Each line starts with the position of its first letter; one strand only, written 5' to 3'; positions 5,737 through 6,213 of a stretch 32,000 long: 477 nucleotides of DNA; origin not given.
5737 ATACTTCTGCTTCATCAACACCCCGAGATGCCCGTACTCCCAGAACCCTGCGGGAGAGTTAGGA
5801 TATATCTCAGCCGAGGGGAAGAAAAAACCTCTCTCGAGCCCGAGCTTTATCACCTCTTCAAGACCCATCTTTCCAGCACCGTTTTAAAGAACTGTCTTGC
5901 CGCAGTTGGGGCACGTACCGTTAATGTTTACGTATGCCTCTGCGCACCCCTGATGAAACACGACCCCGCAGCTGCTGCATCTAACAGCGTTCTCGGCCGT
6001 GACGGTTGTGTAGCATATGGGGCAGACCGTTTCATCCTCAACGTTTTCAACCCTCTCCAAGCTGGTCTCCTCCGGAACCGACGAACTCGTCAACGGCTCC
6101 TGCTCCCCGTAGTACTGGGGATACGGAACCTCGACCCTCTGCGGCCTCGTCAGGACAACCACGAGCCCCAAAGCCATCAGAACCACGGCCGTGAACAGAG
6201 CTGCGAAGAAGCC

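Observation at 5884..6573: Second, membrane-anchored RING-type finger with spacing identical to the operon E3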

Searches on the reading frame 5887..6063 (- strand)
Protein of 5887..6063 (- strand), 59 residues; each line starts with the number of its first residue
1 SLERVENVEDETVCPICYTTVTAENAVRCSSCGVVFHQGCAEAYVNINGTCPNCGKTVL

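Call 38: search_solved_structures(query=window:5887-6063:-, max_evalue=1, show_alignments=3)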
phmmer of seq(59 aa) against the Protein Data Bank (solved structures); distinct sequences matched with E-value up to 1: 92 (the best 60 are shown).
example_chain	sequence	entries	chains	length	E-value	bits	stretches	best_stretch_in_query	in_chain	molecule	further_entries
7p2k_A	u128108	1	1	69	8.5e-06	29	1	9-55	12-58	E3 ubiquitin-protein ligase Arkadia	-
6w9a_B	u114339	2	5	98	2.1e-05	27.8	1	13-59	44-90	E3 ubiquitin-protein ligase RLIM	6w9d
6w7z_B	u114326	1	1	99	2.1e-05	27.8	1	13-59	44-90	E3 ubiquitin-protein ligase RLIM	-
1x4j_A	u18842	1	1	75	7.7e-05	26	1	9-55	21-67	RING finger protein 38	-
9q8y_C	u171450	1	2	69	8e-05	25.9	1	9-54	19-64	Isoform 2 of E3 ubiquitin-protein ligase RNF38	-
4v3k_C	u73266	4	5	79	8.3e-05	25.9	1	9-55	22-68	E3 UBIQUITIN-PROTEIN LIGASE RNF38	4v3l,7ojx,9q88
2ect_A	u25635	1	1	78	0.00022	24.6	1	6-57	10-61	RING finger protein 126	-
1iym_A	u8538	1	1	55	0.00024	24.4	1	9-58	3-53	EL5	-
2kiz_A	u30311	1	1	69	0.0003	24.2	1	9-55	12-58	E3 ubiquitin-protein ligase Arkadia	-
2lxp_C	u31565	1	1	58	0.00039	23.8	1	12-55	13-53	E3 ubiquitin-protein ligase AMFR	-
9h1o_C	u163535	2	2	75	0.00058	23.3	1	8-47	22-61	Rho guanine nucleotide exchange factor 2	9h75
2lxh_C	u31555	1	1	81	0.00093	22.6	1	12-56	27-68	E3 ubiquitin-protein ligase AMFR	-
5d0m_C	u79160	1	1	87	0.001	22.5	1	8-55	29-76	RING finger protein 165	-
5lg7_A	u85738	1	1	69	0.0012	22.3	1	9-55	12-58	E3 ubiquitin-protein ligase Arkadia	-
5ulh_C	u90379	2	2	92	0.0012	22.3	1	8-55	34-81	E3 ubiquitin-protein ligase RNF165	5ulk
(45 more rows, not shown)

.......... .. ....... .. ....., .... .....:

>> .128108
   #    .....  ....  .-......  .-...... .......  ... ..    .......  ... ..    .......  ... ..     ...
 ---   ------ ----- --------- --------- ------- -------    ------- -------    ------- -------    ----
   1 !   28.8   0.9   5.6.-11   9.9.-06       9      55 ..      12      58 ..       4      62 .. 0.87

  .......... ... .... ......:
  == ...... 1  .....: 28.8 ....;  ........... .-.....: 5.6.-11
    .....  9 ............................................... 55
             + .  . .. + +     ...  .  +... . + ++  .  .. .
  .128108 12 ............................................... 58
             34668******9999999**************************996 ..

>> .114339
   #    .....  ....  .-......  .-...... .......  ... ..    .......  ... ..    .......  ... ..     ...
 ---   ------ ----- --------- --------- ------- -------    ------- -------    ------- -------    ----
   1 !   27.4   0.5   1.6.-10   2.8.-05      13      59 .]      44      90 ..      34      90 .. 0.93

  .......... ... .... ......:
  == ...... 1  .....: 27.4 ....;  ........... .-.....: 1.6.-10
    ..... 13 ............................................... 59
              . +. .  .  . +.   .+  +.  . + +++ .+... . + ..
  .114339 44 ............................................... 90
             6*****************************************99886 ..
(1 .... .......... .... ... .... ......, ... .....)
